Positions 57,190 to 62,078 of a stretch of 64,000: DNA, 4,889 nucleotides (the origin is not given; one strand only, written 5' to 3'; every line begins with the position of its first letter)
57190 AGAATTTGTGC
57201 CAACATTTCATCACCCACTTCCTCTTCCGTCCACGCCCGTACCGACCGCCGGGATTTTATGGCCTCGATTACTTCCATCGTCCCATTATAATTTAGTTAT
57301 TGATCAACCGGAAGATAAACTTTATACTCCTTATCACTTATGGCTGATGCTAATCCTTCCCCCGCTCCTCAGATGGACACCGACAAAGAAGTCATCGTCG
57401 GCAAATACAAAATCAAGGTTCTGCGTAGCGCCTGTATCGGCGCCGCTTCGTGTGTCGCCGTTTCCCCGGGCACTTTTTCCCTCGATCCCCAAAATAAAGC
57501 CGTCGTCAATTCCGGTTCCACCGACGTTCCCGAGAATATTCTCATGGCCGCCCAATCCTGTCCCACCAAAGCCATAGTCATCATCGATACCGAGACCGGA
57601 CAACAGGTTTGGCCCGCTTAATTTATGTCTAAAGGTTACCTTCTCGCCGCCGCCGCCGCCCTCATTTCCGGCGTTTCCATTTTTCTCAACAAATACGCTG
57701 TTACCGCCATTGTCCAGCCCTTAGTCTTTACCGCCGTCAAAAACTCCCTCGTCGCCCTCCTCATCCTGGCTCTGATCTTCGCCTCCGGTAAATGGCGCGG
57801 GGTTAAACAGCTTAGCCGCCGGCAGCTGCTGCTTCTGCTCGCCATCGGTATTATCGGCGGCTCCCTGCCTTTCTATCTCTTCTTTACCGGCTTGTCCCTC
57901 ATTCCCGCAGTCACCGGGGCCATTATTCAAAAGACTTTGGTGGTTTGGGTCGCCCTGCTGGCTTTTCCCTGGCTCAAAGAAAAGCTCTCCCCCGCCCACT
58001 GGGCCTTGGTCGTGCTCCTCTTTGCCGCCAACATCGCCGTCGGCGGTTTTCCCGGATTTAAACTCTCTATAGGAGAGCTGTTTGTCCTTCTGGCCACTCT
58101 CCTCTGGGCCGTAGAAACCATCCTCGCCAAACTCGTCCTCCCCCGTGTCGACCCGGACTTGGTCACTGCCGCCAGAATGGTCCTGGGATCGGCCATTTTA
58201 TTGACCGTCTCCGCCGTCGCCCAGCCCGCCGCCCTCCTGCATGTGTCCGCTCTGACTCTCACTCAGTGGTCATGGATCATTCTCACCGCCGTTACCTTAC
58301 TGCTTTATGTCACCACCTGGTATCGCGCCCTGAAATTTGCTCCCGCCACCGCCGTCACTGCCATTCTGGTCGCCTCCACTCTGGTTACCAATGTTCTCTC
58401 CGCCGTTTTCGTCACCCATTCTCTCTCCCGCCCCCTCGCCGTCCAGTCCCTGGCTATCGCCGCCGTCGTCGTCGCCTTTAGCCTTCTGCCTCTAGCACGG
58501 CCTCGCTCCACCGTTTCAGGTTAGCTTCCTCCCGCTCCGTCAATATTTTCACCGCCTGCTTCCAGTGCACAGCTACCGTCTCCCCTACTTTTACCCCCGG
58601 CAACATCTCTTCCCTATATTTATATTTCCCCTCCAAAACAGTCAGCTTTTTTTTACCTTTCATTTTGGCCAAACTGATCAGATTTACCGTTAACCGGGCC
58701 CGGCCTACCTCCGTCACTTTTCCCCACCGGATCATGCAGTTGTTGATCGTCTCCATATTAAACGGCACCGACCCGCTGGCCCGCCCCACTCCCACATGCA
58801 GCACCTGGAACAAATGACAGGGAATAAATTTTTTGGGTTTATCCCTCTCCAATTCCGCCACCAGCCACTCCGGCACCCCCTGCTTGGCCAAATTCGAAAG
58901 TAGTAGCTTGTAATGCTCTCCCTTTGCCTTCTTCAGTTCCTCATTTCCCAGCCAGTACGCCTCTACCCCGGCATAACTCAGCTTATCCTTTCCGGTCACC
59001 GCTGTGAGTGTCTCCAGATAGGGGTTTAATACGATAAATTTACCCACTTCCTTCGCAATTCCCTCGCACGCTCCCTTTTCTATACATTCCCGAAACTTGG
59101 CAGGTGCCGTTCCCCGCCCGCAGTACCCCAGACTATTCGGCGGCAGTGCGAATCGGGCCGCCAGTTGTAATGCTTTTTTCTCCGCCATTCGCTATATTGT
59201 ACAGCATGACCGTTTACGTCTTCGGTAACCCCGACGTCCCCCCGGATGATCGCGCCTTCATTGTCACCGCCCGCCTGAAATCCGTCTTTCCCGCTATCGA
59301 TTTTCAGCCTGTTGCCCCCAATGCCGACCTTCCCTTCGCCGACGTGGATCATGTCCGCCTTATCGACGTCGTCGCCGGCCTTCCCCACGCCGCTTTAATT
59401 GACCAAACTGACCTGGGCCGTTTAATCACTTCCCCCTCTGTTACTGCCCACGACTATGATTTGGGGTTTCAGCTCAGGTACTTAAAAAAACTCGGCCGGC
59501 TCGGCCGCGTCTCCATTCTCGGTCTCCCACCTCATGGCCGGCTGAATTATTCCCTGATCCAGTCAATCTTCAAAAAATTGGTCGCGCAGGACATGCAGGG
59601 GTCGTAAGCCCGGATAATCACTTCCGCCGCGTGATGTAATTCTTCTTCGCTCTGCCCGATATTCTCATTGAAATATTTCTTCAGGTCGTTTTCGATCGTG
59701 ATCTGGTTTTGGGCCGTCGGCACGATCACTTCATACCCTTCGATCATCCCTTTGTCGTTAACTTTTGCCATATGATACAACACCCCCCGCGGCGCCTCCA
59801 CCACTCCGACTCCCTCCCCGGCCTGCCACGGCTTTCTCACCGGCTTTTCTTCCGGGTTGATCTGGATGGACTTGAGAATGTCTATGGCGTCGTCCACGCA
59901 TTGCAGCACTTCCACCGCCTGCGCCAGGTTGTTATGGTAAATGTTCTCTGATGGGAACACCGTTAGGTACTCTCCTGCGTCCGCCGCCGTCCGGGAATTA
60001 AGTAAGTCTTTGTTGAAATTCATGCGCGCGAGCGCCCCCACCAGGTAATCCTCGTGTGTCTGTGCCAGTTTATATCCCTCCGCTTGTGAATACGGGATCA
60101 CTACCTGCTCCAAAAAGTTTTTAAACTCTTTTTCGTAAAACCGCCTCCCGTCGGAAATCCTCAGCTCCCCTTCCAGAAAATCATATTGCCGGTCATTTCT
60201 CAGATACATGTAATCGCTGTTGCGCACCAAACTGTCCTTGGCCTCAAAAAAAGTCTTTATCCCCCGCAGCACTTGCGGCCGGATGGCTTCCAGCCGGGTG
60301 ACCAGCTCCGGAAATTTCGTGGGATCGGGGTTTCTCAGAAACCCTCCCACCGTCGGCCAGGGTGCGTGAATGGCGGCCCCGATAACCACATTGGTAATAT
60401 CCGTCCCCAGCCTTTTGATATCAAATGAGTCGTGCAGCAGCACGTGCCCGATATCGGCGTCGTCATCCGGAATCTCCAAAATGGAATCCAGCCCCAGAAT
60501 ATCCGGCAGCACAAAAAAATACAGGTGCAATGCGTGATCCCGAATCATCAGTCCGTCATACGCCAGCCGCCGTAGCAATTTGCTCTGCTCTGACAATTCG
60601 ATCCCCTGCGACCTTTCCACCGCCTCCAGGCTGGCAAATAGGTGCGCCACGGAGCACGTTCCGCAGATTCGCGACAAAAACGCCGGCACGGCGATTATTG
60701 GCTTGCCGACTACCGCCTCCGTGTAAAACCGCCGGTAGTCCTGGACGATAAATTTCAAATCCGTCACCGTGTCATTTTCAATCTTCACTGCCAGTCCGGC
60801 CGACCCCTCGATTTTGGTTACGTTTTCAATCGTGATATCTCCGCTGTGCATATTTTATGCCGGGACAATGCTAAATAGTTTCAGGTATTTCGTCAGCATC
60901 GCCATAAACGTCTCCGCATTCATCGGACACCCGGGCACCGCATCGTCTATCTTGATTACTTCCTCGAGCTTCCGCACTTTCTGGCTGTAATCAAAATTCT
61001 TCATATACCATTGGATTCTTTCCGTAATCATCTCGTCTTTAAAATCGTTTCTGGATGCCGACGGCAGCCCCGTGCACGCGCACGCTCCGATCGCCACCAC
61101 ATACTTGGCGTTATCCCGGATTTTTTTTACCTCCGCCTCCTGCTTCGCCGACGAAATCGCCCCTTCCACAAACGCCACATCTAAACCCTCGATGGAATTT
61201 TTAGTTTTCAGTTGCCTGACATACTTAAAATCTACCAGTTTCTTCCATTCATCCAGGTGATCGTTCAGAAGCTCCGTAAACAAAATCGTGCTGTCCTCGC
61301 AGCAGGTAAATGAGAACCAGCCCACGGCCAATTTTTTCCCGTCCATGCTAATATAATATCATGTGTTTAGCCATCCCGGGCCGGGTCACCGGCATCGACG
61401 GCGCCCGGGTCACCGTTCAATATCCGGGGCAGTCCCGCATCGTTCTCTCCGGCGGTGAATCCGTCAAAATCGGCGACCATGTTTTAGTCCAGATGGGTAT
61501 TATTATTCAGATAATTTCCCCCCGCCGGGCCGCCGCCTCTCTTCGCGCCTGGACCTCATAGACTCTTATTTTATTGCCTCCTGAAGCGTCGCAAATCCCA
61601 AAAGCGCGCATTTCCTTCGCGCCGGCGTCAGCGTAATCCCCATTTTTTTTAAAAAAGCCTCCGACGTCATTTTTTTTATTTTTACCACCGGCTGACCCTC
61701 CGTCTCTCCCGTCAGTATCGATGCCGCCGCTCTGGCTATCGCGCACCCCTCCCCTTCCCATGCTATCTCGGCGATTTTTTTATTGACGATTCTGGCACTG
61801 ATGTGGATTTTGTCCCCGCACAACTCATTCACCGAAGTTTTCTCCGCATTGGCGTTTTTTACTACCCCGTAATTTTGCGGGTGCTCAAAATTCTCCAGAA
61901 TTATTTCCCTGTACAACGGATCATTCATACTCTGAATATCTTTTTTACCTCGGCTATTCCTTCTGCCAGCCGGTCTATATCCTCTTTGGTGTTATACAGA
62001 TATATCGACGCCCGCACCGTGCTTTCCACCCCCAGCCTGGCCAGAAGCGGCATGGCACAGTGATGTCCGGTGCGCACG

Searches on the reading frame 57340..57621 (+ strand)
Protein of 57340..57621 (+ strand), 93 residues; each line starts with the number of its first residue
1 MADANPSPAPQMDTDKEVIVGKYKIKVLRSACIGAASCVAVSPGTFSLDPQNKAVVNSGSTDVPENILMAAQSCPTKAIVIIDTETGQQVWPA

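Call 3: search_protein_families(library=pfam, proteins=[window:57340-57621:+], max_evalue=0.01)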
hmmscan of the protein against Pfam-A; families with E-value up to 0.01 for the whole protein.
window:57340-57621:+ (93 aa): 3 families
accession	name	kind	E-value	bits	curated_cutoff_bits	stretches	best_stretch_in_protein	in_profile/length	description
PF13370.11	Fer4_13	-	1.6e-09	38.8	24.5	1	30-79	4-56/58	4Fe-4S single cluster domain of Ferredoxin I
PF13459.11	Fer4_15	-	9.1e-08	33.1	22.4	1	27-81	3-66/66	4Fe-4S single cluster domain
PF06902.16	Fer4_19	-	0.0013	19.1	24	1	25-82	8-62/64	Divergent 4Fe-4S mono-cluster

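Call 52: search_solved_structures(query=window:57340-57621:+, max_evalue=0.01, show_alignments=2)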
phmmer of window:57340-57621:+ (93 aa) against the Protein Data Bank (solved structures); distinct sequences matched with E-value up to 0.01: 6.
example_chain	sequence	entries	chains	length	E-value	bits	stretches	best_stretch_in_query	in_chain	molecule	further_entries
1rof_A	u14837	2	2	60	1.2e-05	28.8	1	24-81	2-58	FERREDOXIN | FERREDOXIN(A)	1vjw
1dax_A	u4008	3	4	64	3e-05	27.6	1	26-79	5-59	FERREDOXIN I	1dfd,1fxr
2z8q_A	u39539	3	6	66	0.0029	21.2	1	23-81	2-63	Ferredoxin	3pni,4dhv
6mcw_A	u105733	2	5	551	0.0042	20.7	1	13-83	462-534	Cytochrome P450 51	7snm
1siz_A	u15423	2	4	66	0.0053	20.4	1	23-81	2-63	Ferredoxin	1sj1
1dwl_A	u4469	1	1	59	0.0061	20.2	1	29-79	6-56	FERREDOXIN I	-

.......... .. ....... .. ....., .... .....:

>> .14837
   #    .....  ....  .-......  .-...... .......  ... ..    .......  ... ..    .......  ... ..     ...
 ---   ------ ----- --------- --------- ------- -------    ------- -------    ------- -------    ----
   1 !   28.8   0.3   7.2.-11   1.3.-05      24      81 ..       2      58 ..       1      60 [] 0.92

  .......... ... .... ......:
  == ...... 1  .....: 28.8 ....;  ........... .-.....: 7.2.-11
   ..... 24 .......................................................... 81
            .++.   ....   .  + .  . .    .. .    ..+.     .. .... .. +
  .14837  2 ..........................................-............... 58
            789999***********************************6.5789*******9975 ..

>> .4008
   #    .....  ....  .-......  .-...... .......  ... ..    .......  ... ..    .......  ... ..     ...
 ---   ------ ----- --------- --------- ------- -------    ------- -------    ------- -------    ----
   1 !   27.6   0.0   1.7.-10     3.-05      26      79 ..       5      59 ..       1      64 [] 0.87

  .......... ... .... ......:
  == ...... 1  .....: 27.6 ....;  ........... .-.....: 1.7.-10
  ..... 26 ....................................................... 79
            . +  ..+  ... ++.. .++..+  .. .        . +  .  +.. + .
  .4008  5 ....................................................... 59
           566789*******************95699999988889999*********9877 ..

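Call 54: search_protein_families(library=ncbifam, proteins=[window:57340-57621:+], max_evalue=0.001)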
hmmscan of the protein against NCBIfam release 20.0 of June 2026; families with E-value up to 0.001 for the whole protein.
window:57340-57621:+ (93 aa): 0 families

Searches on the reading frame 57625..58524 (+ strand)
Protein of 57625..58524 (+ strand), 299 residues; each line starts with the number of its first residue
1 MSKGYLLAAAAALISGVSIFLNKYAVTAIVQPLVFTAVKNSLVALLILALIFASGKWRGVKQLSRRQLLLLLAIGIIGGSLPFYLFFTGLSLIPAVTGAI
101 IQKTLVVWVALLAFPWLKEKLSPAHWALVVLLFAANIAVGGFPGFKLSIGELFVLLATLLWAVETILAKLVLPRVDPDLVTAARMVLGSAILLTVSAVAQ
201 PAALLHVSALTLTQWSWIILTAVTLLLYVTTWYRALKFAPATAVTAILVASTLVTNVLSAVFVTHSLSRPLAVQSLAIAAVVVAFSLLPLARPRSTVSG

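Call 19: search_protein_families(library=pfam, proteins=[window:57625-58524:+], max_evalue=0.001)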
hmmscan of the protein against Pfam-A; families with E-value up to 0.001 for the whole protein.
window:57625-58524:+ (299 aa): 1 family
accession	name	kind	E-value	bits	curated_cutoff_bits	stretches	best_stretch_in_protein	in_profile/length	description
PF00892.27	EamA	-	3.2e-28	99.1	28.2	2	3-135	2-129/135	EamA-like transporter family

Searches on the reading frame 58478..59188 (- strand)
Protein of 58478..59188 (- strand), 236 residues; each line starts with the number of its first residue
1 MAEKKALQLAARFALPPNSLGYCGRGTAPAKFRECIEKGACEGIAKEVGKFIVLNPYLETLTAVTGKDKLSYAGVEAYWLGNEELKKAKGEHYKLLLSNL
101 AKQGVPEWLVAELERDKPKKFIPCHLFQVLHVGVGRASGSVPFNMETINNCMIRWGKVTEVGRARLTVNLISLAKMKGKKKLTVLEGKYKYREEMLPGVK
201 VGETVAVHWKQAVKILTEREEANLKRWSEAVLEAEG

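Call 19: search_protein_families(library=pfam, proteins=[window:58478-59188:-], max_evalue=0.001)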
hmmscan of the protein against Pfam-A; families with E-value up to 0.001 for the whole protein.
window:58478-59188:- (236 aa): 1 family
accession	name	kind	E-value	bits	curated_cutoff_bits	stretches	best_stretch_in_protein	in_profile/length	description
PF19927.4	DUF6390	-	4.7e-30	105.3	25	1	7-233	6-235/244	Family of unknown function (DUF6390)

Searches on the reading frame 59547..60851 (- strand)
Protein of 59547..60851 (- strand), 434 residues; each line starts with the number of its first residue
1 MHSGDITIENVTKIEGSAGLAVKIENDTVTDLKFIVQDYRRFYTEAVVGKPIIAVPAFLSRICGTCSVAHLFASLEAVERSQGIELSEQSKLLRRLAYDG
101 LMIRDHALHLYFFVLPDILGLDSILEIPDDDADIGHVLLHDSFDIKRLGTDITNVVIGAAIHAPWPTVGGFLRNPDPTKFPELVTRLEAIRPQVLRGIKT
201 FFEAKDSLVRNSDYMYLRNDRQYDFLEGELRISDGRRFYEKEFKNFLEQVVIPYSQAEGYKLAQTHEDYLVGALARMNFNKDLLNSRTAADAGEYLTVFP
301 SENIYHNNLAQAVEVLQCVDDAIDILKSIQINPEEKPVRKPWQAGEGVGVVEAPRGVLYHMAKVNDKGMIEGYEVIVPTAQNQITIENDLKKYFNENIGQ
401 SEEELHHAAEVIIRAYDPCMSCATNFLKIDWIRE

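Call 19: search_protein_families(library=pfam, proteins=[window:59547-60851:-], max_evalue=0.001)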
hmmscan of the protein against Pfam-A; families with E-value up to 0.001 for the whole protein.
window:59547-60851:- (434 aa): 1 family
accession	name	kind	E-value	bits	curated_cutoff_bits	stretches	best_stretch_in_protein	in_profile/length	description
PF00374.24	NiFeSe_Hases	-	7.6e-26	91.6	25.8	2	279-424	366-507/508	Nickel-dependent hydrogenase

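Call 23: search_solved_structures(query=window:59547-60851:-, max_evalue=0.00001)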
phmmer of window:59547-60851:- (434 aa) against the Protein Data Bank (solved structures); distinct sequences matched with E-value up to 0.00001: 66 (the best 60 are shown).
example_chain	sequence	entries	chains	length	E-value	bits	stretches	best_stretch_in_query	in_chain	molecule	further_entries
5yxy_A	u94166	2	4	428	8.6e-56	192.9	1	6-426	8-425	Cytosolic NiFe-hydrogenase, alpha subunit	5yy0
9nez_D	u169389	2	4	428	3.2e-54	187.7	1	6-428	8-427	Sulfhydrogenase 1 subunit alpha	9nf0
9e15_B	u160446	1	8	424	1e-53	186.1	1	6-424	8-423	Sulfhydrogenase 1 subunit alpha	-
9e1j_B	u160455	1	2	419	1e-53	186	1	6-424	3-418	Sulfhydrogenase 1 subunit alpha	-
5odc_F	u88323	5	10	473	5.8e-47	163.8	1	6-427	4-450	Methyl-viologen reducing hydrogenase subunit A | Methyl-viologen reducing hydrogenase, subunit A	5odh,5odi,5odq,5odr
9sw2_F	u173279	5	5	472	2.1e-39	138.9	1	6-427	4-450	F420-non-reducing hydrogenase subunit A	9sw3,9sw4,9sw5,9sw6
7t2r_D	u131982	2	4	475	8.1e-39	137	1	7-426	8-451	NiFe hydrogenase large subunit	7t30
5xf9_D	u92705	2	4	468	1.4e-33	119.7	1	6-425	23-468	NAD-reducing hydrogenase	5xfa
9sfi_g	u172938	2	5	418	1.9e-32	116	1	4-390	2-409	Coenzyme F420-reducing hydrogenase, alpha subunit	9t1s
3zfs_A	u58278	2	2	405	1.2e-28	103.5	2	6-198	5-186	F420-REDUCING HYDROGENASE, SUBUNIT ALPHA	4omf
4ci0_A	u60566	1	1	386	1.3e-27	100.1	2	6-198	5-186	F420-REDUCING HYDROGENASE, SUBUNIT ALPHA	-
6qgt_A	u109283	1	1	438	2.3e-25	92.7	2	7-179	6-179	F420-reducing hydrogenase, subunit alpha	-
6qgr_A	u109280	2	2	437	2.4e-25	92.6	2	7-179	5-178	Coenzyme F420 hydrogenase subunit alpha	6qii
9r51_A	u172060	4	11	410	2.6e-23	85.9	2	7-174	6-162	F420-reducing [NiFe]-hydrogenase from Methanothermococcus thermolithotrophicus subunit alp | F420-reducing [NiFe]-hydrogenase from Methanothermococcus thermolit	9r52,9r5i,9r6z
5jsu_B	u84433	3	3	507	2.8e-20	75.9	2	6-192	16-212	Periplasmic [NiFeSe] hydrogenase, large subunit, selenocysteine-containing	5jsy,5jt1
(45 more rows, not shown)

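Call 54: search_protein_families(library=ncbifam, proteins=[window:59547-60851:-], max_evalue=0.001)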
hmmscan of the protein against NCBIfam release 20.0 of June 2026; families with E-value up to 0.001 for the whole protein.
window:59547-60851:- (434 aa): 9 families
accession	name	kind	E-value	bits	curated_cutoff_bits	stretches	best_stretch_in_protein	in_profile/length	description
NF040832.1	sulfhyd_HydA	equivalog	7.2e-64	216.4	880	1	6-427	5-424/426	NADPH-dependent hydrogenase/sulfhydrogenase 1 subunit alpha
NF040828.1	sulfhyd_ShyA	equivalog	1e-63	215.7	700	1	6-428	3-414/415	NAD(P)-dependent hydrogenase/sulfhydrogenase 2 subunit alpha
TIGR03295.1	frhA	equivalog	1.6e-43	149.2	392.5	2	5-194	4-185/412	coenzyme F420 hydrogenase subunit alpha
NF041785.2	VhuA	equivalog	1.8e-38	132.2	800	1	4-391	2-410/418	F420-non-reducing hydrogenase Vhu subunit A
NF033181.1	NiFeSe_hydrog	equivalog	2.6e-34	119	600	2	6-132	4-129/507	nickel-dependent hydrogenase large subunit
NF045518.1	H2_NiFeSe_large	exception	1.6e-27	96.5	780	2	6-115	4-112/485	NiFeSe hydrogenase large subunit HysA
NF007778.0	PRK10467.1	equivalog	9.9e-21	73.6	969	2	5-127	4-125/567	hydrogenase 2 large subunit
NF007550.0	PRK10170.1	equivalog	1.6e-17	63.2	1101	2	7-117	20-130/597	Ni/Fe-hydrogenase large subunit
NF041786.2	VhuU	equivalog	3.8e-06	26.6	70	1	410-424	12-26/45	F420-non-reducing hydrogenase selenoprotein subunit VhuU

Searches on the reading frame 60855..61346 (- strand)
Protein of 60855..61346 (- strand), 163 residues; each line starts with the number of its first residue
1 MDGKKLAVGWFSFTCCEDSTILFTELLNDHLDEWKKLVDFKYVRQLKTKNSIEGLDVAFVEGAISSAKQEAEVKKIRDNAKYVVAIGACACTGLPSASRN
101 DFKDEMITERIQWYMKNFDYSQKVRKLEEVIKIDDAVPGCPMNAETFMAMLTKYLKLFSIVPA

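Call 19: search_protein_families(library=pfam, proteins=[window:60855-61346:-], max_evalue=0.001)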
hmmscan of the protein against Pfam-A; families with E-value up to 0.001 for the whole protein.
window:60855-61346:- (163 aa): 1 family
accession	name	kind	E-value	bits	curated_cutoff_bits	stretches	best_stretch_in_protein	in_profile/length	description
PF01058.29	Oxidored_q6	-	3.6e-21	75.7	27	1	19-153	4-127/128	NADH ubiquinone oxidoreductase, 20 Kd subunit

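Call 24: search_solved_structures(query=window:60855-61346:-, max_evalue=0.001)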
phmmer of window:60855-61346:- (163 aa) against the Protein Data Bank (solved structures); distinct sequences matched with E-value up to 0.001: 13.
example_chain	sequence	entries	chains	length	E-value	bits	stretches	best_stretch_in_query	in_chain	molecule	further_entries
9e1j_A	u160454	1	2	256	5.6e-13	52.5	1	48-154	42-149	Sulfhydrogenase 1 subunit delta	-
9e15_A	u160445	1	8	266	7.2e-13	52.1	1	6-154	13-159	Sulfhydrogenase 1 subunit delta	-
9nez_A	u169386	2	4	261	8.6e-13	51.9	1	48-154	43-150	Sulfhydrogenase 1 subunit delta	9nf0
5xf9_C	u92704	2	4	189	3.7e-09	40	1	50-108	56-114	NAD-reducing hydrogenase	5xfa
5odc_E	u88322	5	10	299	4.8e-09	39.7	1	22-150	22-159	Methyl-viologen reducing hydrogenase subunit G | Methyl-viologen reducing hydrogenase, subunit G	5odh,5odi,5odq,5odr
9sw2_E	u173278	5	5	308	6.7e-09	39.2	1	23-152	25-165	F420-non-reducing hydrogenase subunit G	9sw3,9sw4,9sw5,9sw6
9sfi_I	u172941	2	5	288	9.8e-08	35.4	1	5-143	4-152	F420-non-reducing hydrogenase small subunit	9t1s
7t2r_E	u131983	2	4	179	1.3e-07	35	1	9-151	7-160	NiFe hydrogenase small subunit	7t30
3zfs_B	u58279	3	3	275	2.4e-07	34.2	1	5-147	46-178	F420-REDUCING HYDROGENASE, SUBUNIT GAMMA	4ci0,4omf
6qgr_G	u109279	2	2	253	1.4e-06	31.7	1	38-147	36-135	Coenzyme F420 hydrogenase subunit gamma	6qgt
6qii_G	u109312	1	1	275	1.7e-06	31.4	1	38-146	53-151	Coenzyme F420 hydrogenase subunit gamma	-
9r51_C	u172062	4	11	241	5.6e-06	29.7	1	53-154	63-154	F420-reducing [NiFe]-hydrogenase from Methanothermococcus thermolithotrophicus subunit gam | F420-reducing [NiFe]-hydrogenase from Methanothermococcus thermolit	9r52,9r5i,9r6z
6hum_K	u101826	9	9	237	0.00068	23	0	119-156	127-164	NAD(P)H-quinone oxidoreductase subunit K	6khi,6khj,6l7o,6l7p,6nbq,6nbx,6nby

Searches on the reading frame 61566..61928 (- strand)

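Call 19: search_protein_families(library=pfam, proteins=[window:61566-61928:-], max_evalue=0.001)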
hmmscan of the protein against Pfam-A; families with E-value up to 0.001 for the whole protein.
window:61566-61928:- (120 aa): 1 family
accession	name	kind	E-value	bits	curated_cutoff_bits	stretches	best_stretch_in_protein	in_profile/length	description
PF01592.21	NifU_N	-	3.1e-21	76.3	22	1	6-120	2-118/127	NifU-like N terminal domain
